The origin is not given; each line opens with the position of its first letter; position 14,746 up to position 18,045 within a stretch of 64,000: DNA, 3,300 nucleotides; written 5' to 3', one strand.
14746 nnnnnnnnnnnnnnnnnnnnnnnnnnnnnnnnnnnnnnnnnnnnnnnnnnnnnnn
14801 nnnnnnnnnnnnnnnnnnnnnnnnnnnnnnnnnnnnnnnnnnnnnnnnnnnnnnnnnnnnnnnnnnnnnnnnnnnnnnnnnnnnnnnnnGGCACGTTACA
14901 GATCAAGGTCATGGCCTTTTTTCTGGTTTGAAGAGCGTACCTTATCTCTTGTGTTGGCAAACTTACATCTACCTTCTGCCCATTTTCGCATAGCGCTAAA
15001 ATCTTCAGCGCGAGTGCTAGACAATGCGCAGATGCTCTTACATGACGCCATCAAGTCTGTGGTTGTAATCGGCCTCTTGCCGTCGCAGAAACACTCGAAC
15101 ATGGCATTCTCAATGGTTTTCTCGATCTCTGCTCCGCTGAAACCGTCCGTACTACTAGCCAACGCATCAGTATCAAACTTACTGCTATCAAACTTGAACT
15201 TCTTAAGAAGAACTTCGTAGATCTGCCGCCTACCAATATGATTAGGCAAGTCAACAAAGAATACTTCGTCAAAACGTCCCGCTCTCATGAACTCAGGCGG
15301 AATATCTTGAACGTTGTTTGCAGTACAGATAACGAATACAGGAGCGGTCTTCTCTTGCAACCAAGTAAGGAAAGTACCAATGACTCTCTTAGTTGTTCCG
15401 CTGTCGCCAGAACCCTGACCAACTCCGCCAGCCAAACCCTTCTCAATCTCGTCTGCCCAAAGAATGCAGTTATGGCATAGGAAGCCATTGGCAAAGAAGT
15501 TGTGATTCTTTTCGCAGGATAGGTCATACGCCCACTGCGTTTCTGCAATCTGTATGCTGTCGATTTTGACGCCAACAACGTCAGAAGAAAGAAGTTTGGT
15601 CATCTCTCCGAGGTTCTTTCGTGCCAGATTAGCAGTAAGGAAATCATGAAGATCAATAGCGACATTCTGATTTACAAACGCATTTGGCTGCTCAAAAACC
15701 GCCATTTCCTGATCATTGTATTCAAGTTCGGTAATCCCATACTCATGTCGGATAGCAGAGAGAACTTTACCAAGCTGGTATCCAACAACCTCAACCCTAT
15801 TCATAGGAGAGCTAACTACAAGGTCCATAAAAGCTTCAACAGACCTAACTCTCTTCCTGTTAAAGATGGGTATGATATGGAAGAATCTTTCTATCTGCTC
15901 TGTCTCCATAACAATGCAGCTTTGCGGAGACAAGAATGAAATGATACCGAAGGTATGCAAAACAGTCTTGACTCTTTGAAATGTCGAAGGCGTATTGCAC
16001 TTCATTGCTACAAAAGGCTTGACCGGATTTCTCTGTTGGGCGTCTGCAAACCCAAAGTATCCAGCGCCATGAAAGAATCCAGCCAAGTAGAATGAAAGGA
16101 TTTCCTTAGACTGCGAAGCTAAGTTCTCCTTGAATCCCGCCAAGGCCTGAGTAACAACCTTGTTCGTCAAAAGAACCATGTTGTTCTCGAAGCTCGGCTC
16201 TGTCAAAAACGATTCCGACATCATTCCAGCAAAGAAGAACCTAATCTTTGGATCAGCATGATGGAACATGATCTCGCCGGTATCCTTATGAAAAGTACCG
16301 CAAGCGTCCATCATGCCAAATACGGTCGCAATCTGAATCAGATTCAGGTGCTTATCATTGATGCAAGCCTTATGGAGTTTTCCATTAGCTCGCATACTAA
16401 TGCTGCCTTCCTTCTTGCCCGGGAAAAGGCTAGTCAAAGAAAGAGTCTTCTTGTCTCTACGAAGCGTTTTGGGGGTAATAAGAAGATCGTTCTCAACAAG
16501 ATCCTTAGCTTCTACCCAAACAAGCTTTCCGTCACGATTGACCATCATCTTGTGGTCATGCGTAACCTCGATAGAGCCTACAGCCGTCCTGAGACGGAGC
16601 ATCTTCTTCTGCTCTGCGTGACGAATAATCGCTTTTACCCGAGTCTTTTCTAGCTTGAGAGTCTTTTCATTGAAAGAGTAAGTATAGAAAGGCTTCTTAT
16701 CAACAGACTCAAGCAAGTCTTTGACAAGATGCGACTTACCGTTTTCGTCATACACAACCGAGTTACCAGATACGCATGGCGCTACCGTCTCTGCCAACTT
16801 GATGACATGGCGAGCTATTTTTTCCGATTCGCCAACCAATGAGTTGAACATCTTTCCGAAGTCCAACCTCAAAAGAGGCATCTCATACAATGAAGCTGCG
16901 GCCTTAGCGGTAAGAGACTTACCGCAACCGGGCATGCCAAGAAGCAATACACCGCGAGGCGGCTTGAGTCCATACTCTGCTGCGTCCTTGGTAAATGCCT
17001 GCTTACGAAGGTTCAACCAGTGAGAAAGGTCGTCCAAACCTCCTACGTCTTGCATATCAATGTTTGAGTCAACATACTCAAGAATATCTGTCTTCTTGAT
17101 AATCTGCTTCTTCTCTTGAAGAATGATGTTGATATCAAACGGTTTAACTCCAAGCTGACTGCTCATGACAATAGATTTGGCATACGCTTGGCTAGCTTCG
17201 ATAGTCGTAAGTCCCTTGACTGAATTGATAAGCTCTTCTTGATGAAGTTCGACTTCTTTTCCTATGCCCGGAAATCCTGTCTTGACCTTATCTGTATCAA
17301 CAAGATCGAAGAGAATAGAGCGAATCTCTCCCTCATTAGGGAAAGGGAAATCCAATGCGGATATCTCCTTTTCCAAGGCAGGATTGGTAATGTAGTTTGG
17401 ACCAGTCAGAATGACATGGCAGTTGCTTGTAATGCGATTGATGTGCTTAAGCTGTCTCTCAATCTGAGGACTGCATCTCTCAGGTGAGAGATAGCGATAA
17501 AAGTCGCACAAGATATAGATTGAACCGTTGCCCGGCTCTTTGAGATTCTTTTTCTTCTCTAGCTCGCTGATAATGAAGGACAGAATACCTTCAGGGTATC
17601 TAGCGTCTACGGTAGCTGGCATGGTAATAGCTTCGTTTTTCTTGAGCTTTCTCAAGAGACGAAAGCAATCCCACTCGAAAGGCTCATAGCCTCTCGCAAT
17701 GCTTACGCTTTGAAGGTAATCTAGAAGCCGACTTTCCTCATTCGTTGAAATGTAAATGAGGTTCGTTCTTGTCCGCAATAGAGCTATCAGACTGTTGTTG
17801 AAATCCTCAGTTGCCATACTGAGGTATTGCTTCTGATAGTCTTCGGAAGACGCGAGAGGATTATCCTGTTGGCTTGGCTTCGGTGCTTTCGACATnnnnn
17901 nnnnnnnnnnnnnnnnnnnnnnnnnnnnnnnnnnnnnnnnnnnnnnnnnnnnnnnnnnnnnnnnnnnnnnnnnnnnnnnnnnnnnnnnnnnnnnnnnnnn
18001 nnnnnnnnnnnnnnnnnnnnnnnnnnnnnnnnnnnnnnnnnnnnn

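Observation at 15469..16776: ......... intein inside the P-loop region of a phage AAA ATPase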

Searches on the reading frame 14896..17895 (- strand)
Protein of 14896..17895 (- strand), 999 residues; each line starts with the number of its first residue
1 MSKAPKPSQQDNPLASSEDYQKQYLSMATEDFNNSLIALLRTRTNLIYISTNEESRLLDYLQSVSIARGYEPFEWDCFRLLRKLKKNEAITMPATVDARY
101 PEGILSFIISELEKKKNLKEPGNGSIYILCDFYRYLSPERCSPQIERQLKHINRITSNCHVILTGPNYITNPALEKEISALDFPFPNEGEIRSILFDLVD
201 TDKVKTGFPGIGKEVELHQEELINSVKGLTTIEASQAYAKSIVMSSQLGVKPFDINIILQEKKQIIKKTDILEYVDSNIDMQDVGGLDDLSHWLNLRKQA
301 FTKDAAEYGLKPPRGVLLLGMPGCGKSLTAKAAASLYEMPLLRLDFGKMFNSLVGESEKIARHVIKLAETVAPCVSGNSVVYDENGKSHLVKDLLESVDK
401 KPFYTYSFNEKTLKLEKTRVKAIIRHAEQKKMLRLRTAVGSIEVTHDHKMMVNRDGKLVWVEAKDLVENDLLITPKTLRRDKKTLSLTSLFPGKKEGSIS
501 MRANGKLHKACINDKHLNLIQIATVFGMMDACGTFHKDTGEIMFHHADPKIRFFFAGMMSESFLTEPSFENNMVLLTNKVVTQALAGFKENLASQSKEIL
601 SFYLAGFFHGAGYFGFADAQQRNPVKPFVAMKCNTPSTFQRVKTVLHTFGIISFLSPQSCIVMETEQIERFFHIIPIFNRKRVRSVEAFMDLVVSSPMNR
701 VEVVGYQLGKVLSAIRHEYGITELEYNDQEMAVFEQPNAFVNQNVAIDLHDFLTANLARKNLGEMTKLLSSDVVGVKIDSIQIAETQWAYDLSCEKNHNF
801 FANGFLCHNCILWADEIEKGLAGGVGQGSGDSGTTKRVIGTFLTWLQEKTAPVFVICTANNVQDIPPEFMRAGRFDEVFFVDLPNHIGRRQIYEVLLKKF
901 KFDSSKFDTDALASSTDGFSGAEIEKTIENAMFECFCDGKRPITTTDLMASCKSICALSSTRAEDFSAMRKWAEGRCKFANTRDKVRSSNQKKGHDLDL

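Call 3: search_protein_families(library=pfam, proteins=[window:14896-17895:-], max_evalue=0.1)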
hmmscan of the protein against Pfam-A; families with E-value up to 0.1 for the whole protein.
window:14896-17895:- (999 aa): 7 families
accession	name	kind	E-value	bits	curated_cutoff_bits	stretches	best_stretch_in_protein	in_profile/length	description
PF00004.35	AAA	-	3.5e-23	82.9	21.2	2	798-882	47-130/131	ATPase family associated with various cellular activities (AAA)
PF14890.11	Intein_splicing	-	4.2e-21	75.8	35.8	1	386-809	7-155/155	Intein splicing domain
PF17862.7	AAA_lid_3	-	5.5e-06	26.3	27.2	1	907-949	2-44/45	AAA+ lid domain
PF13401.12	AAA_22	-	0.014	16.2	27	0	316-337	8-29/130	AAA domain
PF07728.20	AAA_5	-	0.045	14.2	22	0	315-338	1-25/139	AAA domain (dynein-related subfamily)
PF05673.19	DUF815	-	0.063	12.9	23.8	0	311-344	51-84/249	Protein of unknown function (DUF815)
PF20720.3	nSTAND3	-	0.074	13.2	27.2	0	310-334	14-38/155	Novel STAND NTPase 3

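Call 4: search_protein_families(library=ncbifam, proteins=[window:14896-17895:-], max_evalue=0.1)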
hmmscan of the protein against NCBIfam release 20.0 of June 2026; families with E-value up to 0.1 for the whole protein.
window:14896-17895:- (999 aa): 23 families
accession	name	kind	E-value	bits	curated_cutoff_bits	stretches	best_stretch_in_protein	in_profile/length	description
NF003069.1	PRK03992.1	subfamily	6.1e-29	101.3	500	2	239-375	87-227/379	proteasome-activating nucleotidase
TIGR01242.2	TIGR01242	subfamily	2.9e-26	92.3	500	2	255-375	89-210/362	proteasome-activating nucleotidase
TIGR01243.1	CDC48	subfamily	5.4e-26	91.1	802.65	2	803-938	541-675/733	CDC48 family AAA ATPase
TIGR01241.2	FtsH_fam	equivalog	1.7e-23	83.2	600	2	848-957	296-404/598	ATP-dependent zinc metalloprotease FtsH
NF047747.1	PrtsmActNtasePan2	equivalog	5.3e-22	78.6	700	2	853-952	291-389/397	proteasome-activating nucleotidase Pan2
NF047748.1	PrtsmActNtasePan1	equivalog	7.8e-18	64.7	750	2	277-375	143-244/405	proteasome-activating nucleotidase Pan1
NF008004.0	PRK10733.1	equivalog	1e-17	63.4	1008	2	806-942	242-379/644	ATP-dependent zinc metalloprotease FtsH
NF041006.2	cell_div_CdvC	equivalog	3.7e-17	62.3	650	2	266-372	87-193/370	cell division protein CdvC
NF042959.1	IteA_antiphage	equivalog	4.6e-17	62.2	510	2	810-963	185-332/367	anti-phage ATPase IteA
TIGR03689.1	pup_AAA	equivalog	3.6e-12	45.8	504.75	1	278-373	178-286/512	proteasome ATPase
NF005852.0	PRK07773.1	equivalog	8.8e-12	44.1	780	2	373-481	397-499/886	replicative DNA helicase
TIGR01445.1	intein_Nterm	domain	1.9e-09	38.3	24.5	1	374-452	1-83/83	intein N-terminal splicing region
TIGR01443.1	intein_Cterm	domain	3.7e-09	36.5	15.6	1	789-810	2-24/24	intein C-terminal splicing region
NF011302.0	PRK14714.1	equivalog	7.9e-08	30.3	1791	1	398-483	976-1061/1350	DNA-directed DNA polymerase II large subunit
NF011418.0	PRK14845.1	equivalog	1.4e-07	29.7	756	2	414-728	75-343/1049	translation initiation factor IF-2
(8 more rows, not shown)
